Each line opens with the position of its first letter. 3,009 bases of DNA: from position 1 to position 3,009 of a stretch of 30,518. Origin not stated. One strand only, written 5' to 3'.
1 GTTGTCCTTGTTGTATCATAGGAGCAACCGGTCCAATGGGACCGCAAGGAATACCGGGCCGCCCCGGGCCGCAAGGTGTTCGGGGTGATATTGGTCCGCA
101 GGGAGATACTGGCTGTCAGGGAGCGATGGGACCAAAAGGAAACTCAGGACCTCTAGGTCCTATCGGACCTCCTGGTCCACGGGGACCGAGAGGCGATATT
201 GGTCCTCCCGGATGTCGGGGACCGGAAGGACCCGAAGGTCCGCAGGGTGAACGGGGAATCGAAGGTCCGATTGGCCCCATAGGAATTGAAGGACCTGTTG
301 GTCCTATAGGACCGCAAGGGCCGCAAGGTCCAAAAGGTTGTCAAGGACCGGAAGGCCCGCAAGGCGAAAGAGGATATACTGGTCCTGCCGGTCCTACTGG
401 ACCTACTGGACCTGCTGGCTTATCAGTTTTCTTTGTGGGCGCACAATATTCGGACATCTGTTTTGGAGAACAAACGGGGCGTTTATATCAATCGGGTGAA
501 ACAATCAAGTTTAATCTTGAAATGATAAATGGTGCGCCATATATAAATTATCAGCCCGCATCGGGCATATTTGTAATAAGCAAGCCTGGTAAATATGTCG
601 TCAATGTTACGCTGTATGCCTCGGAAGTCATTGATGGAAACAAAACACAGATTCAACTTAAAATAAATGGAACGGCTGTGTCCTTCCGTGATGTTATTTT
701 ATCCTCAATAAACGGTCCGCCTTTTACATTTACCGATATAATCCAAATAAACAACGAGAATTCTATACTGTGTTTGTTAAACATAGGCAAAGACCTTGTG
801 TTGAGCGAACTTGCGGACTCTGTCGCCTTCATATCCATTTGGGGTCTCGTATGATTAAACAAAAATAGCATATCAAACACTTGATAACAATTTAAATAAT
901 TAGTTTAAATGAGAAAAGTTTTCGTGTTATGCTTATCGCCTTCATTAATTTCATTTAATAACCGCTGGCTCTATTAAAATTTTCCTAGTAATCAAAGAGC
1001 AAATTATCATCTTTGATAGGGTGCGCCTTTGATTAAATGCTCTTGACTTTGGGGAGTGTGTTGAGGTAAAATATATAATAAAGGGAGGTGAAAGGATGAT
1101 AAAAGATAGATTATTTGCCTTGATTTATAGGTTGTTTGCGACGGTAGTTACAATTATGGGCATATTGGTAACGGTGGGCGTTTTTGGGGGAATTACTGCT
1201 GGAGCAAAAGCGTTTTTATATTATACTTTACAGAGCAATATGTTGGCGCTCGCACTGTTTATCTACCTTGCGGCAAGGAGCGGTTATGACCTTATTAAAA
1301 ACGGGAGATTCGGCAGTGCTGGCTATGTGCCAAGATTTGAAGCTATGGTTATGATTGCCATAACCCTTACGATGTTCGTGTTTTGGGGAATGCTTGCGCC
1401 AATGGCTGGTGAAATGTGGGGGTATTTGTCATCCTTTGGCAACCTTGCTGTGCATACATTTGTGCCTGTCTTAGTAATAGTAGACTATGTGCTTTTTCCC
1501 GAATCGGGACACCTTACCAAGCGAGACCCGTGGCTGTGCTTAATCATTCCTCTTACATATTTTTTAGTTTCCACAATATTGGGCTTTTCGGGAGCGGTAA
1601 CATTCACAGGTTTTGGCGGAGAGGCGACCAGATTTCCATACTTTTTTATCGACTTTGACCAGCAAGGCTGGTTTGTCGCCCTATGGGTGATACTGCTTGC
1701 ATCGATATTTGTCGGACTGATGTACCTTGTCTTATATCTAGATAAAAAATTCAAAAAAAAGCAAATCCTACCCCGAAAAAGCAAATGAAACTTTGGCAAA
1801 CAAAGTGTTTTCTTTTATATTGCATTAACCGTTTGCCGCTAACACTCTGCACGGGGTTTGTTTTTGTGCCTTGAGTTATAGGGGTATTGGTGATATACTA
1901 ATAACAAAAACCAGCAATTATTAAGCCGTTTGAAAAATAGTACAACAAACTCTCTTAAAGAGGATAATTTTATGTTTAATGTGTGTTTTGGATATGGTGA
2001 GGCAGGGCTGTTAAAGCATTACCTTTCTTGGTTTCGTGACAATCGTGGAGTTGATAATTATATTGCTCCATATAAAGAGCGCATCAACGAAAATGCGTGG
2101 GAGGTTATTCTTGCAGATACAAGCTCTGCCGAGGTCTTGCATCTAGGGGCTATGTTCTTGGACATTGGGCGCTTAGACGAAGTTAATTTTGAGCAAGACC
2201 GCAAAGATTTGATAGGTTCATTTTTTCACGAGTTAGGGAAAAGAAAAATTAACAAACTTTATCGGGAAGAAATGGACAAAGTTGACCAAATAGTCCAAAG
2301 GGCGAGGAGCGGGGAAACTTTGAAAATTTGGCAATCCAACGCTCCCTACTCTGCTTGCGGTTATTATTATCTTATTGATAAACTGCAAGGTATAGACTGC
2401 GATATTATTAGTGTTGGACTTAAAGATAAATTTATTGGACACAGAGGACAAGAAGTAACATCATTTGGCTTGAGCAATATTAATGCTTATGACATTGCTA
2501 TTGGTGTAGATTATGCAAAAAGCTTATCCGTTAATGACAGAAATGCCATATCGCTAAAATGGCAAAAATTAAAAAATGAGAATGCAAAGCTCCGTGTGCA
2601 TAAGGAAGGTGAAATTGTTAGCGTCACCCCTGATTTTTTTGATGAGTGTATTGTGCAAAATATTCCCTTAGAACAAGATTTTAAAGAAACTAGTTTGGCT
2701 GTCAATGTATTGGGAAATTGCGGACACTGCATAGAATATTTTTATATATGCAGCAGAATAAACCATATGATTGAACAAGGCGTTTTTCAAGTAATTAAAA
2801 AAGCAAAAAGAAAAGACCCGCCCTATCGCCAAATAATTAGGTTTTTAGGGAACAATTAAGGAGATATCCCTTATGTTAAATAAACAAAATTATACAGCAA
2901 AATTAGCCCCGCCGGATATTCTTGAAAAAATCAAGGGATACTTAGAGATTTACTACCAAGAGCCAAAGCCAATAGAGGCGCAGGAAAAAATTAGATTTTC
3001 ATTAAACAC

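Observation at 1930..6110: AT-rich block of five co-directional uncharacterized genes, a candidate accessory module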

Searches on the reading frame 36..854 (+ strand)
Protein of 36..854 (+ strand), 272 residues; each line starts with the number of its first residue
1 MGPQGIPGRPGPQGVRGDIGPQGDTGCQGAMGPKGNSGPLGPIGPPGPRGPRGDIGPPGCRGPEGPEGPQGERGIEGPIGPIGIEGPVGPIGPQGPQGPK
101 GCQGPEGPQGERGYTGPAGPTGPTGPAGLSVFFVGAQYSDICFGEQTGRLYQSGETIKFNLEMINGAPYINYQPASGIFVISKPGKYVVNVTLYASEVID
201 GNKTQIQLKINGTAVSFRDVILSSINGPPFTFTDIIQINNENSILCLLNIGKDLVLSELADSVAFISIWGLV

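Call 3: search_protein_families(library=pfam, proteins=[window:36-854:+], max_evalue=0.1)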
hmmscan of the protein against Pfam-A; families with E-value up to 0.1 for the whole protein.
window:36-854:+ (272 aa): 3 families
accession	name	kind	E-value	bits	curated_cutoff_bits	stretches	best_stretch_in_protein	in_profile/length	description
PF01391.23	Collagen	-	2.6e-20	72.4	27.2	3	2-59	1-58/60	Collagen triple helix repeat (20 copies)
PF00386.27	C1q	-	0.00084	20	23.7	1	152-214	14-71/127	C1q domain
PF18573.7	BclA_C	-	0.00094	19.5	38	1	153-256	16-114/128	BclA C-terminal domain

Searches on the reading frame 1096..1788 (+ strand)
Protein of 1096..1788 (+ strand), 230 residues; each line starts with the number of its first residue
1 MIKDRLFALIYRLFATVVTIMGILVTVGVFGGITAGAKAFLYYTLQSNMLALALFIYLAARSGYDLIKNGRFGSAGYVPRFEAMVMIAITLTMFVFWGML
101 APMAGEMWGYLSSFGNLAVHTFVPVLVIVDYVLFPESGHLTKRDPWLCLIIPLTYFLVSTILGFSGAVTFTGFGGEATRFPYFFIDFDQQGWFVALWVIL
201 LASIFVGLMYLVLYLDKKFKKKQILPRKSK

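Call 3: search_protein_families(library=pfam, proteins=[window:1096-1788:+], max_evalue=0.1)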
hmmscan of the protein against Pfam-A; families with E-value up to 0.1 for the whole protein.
window:1096-1788:+ (230 aa): 0 families

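Call 6: search_protein_families(library=ncbifam, proteins=[window:1096-1788:+], max_evalue=0.1)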
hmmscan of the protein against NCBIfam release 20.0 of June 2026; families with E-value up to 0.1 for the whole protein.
window:1096-1788:+ (230 aa): 2 families
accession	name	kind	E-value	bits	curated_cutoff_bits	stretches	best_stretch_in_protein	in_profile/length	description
NF046009.1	MAGa3780_fam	subfamily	2.3e-12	47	80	1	36-170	48-171/237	MAGa3780 family membrane protein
NF038065.1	Pr6Pr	domain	2e-09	37.8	30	1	40-216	2-160/162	Pr6Pr family membrane protein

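Call 7: search_protein_families(library=phrogs, proteins=[window:1096-1788:+], max_evalue=0.1)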
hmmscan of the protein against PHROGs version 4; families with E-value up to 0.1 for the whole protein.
window:1096-1788:+ (230 aa): 1 family
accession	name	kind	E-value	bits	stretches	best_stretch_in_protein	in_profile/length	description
phrog_944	-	moron, auxiliary metabolic gene and host takeover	0.072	13.8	1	155-222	121-189/235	membrane protein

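Call 119: find_encoding_contigs(protein=window:1096-1788:+, flank=8000, max_places=10)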
Protein window:1096-1788:+ (230 aa): no gene with exactly this product is on record in the collection.

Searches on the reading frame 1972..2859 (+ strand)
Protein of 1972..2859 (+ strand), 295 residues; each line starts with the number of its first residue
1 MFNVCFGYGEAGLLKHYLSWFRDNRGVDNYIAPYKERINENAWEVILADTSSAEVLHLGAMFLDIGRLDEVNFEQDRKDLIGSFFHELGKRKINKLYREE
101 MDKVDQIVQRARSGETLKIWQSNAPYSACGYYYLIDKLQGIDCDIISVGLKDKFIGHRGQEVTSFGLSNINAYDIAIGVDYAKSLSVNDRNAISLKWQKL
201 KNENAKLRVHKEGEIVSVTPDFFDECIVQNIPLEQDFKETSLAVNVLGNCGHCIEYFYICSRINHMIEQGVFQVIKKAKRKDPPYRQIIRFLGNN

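Call 3: search_protein_families(library=pfam, proteins=[window:1972-2859:+], max_evalue=0.1)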
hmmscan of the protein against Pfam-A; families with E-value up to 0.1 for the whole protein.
window:1972-2859:+ (295 aa): 2 families
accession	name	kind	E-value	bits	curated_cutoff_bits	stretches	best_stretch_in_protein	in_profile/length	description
PF12395.13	DUF3658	-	1.4e-21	76.9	23.3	1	181-279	4-101/107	Protein of unknown function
PF08874.15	DUF1835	-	3.7e-06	27.5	21.1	1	60-148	31-120/122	Domain of unknown function (DUF1835)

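Call 4: search_protein_families(library=padloc, proteins=[window:1972-2859:+], max_evalue=0.1)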
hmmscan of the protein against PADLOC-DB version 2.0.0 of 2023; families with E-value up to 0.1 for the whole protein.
window:1972-2859:+ (295 aa): 0 families

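Call 6: search_protein_families(library=ncbifam, proteins=[window:1972-2859:+], max_evalue=0.1)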
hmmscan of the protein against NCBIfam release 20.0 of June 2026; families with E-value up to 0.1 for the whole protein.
window:1972-2859:+ (295 aa): 0 families

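Call 7: search_protein_families(library=phrogs, proteins=[window:1972-2859:+], max_evalue=0.1)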
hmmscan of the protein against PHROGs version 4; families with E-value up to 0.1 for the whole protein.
window:1972-2859:+ (295 aa): 0 families

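Call 28: search_solved_structures(query=window:1972-2859:+, max_evalue=1)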
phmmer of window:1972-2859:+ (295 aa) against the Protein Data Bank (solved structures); distinct sequences matched with E-value up to 1: 1.
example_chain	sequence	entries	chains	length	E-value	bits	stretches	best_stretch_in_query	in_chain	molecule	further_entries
8vvn_C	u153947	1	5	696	0.84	12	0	82-127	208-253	MotA/TolQ/ExbB proton channel domain-containing protein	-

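Call 58: find_related_loci(query=window:1972-2859:+, collection=viral_contigs, flank=8000)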
Query window:1972-2859:+ (295 aa) in viral_contigs; peptide patterns used: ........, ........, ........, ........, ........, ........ (x = any residue, [..] = any of these).
13 stretches matched a pattern, but none encodes a relative of the query by tblastn (E <= 1e-3).

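Call 85: search_dna_similar(query=window:1972-2859:+, collection=plasmids, mode=protein, max_evalue=0.001, max_rows=15)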
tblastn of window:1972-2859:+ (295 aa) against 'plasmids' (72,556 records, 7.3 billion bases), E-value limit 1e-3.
Records with a match: 11; places in all: 17; records where one place covers at least 80% of the query: 4.
Best place of each record, by identity: <60% 11.
By first word of the organism name: Clostridium 9; Vescimonas 1; Subdoligranulum 1.
By predicted mobility (MOB-suite, as given by PLSDB): non-mobilizable 11.
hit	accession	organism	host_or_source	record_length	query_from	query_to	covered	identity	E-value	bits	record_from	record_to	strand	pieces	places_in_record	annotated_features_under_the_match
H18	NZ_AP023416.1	Vescimonas fastidiosa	Homo sapiens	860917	32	290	88%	26.7%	2e-20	99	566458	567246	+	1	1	DUF3658 domain-containing protein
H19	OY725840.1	Subdoligranulum variabile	-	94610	32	290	88%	26.7%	9e-20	96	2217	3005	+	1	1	record has no annotation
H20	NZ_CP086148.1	Clostridium estertheticum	horse,single colony,meat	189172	1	270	92%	24.5%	2e-8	63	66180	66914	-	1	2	DUF3658 domain-containing protein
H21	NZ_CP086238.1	Clostridium estertheticum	single colony,bovine feces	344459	1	270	92%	23.2%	7e-8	61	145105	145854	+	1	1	DUF1835 domain-containing protein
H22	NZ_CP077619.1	Clostridium estertheticum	single colony,bovine feces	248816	97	270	59%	28.6%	4e-10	68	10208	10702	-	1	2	DUF3658 domain-containing protein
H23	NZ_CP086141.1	Clostridium estertheticum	bovine,single colony,feces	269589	97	270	59%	28.6%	8e-10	67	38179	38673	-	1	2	DUF3658 domain-containing protein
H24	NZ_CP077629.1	Clostridium estertheticum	single colony,bovine feces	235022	97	270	59%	28.6%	2e-9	66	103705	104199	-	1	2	DUF3658 domain-containing protein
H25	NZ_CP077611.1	Clostridium estertheticum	single colony,bovine feces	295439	97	270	59%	28.3%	7e-9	64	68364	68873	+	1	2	DUF3658 domain-containing protein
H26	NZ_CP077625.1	Clostridium estertheticum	single colony,bovine feces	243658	96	270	59%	27.8%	4e-10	68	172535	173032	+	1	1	DUF3658 domain-containing protein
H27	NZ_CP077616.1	Clostridium estertheticum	single colony,bovine feces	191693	97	270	59%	28.0%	5e-10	67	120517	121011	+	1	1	DUF3658 domain-containing protein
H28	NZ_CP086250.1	Clostridium estertheticum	single colony,beef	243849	97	270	59%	27.2%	5e-7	59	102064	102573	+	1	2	DUF3658 domain-containing protein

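Call 88: get_annotated_region(hit=H18, flank=5000)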
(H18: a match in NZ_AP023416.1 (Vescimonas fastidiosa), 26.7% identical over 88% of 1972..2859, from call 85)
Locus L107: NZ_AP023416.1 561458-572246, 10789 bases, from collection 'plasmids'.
description: Vescimonas fastidiosa strain MM35 plasmid pMM35_01
organism: Vescimonas fastidiosa (NCBI taxid 2714353)
taxonomy: Bacteria; Bacillota; Clostridia; Eubacteriales; Oscillospiraceae; Vescimonas; Vescimonas fastidiosa
host: -; source: Homo sapiens; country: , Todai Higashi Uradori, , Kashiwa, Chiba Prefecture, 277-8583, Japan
typing (MOB-suite, as given by PLSDB): non-mobilizable
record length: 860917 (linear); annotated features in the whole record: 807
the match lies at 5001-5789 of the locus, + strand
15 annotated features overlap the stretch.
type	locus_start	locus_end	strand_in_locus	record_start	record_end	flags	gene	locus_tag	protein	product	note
CDS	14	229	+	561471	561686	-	-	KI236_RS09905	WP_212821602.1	hypothetical protein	-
CDS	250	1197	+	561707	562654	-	-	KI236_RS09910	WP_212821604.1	DUF6017 domain-containing protein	-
CDS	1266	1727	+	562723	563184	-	-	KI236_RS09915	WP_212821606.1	PcfB family protein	-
CDS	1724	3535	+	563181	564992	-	-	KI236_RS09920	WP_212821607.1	VirD4-like conjugal transfer protein, CD1115 family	-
CDS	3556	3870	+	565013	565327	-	-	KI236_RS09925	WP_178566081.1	hypothetical protein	-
CDS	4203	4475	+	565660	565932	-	-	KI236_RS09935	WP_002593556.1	helix-turn-helix domain-containing protein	-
CDS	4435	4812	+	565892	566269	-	-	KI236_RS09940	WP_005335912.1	TnpV protein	-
CDS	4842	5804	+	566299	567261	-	-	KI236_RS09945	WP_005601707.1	DUF3658 domain-containing protein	-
CDS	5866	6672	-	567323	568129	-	-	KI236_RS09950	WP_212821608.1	helix-turn-helix transcriptional regulator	-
CDS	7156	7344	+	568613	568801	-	-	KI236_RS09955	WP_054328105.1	hypothetical protein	-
CDS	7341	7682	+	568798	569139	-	-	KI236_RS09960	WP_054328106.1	DeoR family transcriptional regulator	GO:0006355 - regulation of DNA-templated transcription [Evidence IEA]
CDS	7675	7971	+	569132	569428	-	-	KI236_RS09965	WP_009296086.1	DUF3847 domain-containing protein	-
CDS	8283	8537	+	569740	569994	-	-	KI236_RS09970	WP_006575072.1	CPCC family cysteine-rich protein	-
CDS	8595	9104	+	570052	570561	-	-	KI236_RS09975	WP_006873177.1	hypothetical protein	-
CDS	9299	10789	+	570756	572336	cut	mobQ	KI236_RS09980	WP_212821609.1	MobQ family relaxase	-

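Call 89: get_annotated_region(hit=H20, flank=5000)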
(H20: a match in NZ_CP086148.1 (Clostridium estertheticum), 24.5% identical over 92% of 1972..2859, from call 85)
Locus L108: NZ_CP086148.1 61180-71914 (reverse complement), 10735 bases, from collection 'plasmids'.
description: Clostridium estertheticum strain CM034 plasmid pCM034-189, complete sequence
organism: Clostridium estertheticum (NCBI taxid 238834)
taxonomy: Bacteria; Bacillota; Clostridia; Eubacteriales; Clostridiaceae; Clostridium; Clostridium estertheticum
host: -; source: horse,single colony,meat; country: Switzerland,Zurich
typing (MOB-suite, as given by PLSDB): non-mobilizable
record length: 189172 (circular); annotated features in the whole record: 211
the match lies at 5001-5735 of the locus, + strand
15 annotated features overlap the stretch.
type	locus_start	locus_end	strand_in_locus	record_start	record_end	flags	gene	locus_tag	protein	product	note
CDS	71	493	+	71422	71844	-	-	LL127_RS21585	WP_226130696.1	GNAT family N-acetyltransferase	-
CDS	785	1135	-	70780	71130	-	-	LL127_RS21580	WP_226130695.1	hypothetical protein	-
CDS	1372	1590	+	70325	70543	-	-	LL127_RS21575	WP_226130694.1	hypothetical protein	-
CDS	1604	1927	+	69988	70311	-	-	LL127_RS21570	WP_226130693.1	hypothetical protein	-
CDS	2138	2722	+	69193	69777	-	-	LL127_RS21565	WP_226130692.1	DJ-1/PfpI family protein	-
CDS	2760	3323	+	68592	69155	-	-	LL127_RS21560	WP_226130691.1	DUF6609 family protein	-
CDS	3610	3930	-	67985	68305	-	-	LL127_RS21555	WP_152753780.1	DUF6442 family protein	-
CDS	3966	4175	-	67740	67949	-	-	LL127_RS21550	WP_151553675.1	helix-turn-helix transcriptional regulator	-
CDS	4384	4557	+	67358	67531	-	-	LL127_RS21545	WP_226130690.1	ATP-binding protein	-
CDS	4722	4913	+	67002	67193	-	-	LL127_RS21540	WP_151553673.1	hypothetical protein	-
CDS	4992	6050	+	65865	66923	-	-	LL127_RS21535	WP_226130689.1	DUF3658 domain-containing protein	-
CDS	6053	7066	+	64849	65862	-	-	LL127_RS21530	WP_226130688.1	DUF1835 domain-containing protein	-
CDS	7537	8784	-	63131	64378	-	-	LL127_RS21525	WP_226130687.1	radical SAM protein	-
CDS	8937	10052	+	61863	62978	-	-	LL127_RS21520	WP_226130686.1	NAD(P)/FAD-dependent oxidoreductase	-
CDS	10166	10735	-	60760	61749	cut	-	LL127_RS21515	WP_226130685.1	magnesium transporter CorA family protein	GO:0030001 - metal ion transport [Evidence IEA]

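Call 90: get_annotated_region(hit=H26, flank=5000)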
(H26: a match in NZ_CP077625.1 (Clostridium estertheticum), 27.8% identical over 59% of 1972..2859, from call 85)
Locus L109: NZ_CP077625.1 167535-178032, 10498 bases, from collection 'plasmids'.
description: Clostridium estertheticum strain CF008 plasmid pCF008-A, complete sequence
organism: Clostridium estertheticum (NCBI taxid 238834)
taxonomy: Bacteria; Bacillota; Clostridia; Eubacteriales; Clostridiaceae; Clostridium; Clostridium estertheticum
host: -; source: single colony,bovine feces; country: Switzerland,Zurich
typing (MOB-suite, as given by PLSDB): non-mobilizable
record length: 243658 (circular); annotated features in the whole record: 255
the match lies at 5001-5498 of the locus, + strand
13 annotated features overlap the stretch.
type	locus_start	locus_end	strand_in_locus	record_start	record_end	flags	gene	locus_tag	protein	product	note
CDS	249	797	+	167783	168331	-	-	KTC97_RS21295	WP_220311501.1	helix-turn-helix transcriptional regulator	-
CDS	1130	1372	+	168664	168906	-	-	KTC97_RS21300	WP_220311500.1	hypothetical protein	-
CDS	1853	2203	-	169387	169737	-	-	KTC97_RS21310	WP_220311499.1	hypothetical protein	-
CDS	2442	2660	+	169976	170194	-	-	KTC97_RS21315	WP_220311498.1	hypothetical protein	-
CDS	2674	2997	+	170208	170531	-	-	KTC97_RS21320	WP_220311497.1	hypothetical protein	-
CDS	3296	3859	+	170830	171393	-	-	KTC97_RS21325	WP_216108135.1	DUF6609 family protein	-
CDS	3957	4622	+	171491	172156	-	-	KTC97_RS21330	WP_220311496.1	DUF998 domain-containing protein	-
CDS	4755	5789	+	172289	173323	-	-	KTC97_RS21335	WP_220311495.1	DUF3658 domain-containing protein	-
CDS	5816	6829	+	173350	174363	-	-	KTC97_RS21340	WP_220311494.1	DUF1835 domain-containing protein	-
CDS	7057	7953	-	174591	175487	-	-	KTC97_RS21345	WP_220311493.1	SDR family NAD(P)-dependent oxidoreductase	-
CDS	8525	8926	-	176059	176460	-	-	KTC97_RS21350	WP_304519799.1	hypothetical protein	-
CDS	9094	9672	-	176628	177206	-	-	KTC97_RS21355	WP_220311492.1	TetR/AcrR family transcriptional regulator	GO:0006355 - regulation of DNA-templated transcription [Evidence IEA]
CDS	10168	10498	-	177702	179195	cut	-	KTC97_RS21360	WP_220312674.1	hypothetical protein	-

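Call 120: list_cluster_members(proteins=[window:1972-2859:+, window:3494-3661:+, window:3675-4928:+, window:4953-6110:+, window:6233-7279:-])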
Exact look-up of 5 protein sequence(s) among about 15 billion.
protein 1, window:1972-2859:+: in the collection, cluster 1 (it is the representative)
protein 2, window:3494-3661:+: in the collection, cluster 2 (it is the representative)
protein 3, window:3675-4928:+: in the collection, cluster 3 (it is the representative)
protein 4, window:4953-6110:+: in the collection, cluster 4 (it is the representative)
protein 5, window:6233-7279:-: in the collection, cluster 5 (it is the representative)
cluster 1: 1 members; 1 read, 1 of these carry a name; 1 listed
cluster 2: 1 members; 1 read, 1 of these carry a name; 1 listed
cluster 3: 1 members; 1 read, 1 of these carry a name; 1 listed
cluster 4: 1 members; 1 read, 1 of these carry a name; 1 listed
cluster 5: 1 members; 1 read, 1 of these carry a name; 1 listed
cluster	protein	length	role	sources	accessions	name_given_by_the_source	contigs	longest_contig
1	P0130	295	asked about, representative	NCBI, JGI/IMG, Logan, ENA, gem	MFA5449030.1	MAG: DUF3658 domain-containing protein [Clostridia bacterium]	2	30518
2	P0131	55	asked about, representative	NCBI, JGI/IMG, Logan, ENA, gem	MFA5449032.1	MAG: hypothetical protein WC292_01140 [Clostridia bacterium]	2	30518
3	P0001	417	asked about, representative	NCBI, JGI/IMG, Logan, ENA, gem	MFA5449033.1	MAG: nuclear transport factor 2 family protein [Clostridia bacterium]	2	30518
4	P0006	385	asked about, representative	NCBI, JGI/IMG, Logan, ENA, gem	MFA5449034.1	MAG: hypothetical protein WC292_01150 [Clostridia bacterium]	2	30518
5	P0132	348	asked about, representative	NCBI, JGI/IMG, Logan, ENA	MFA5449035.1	MAG: glycoside hydrolase family 172 protein [Clostridia bacterium]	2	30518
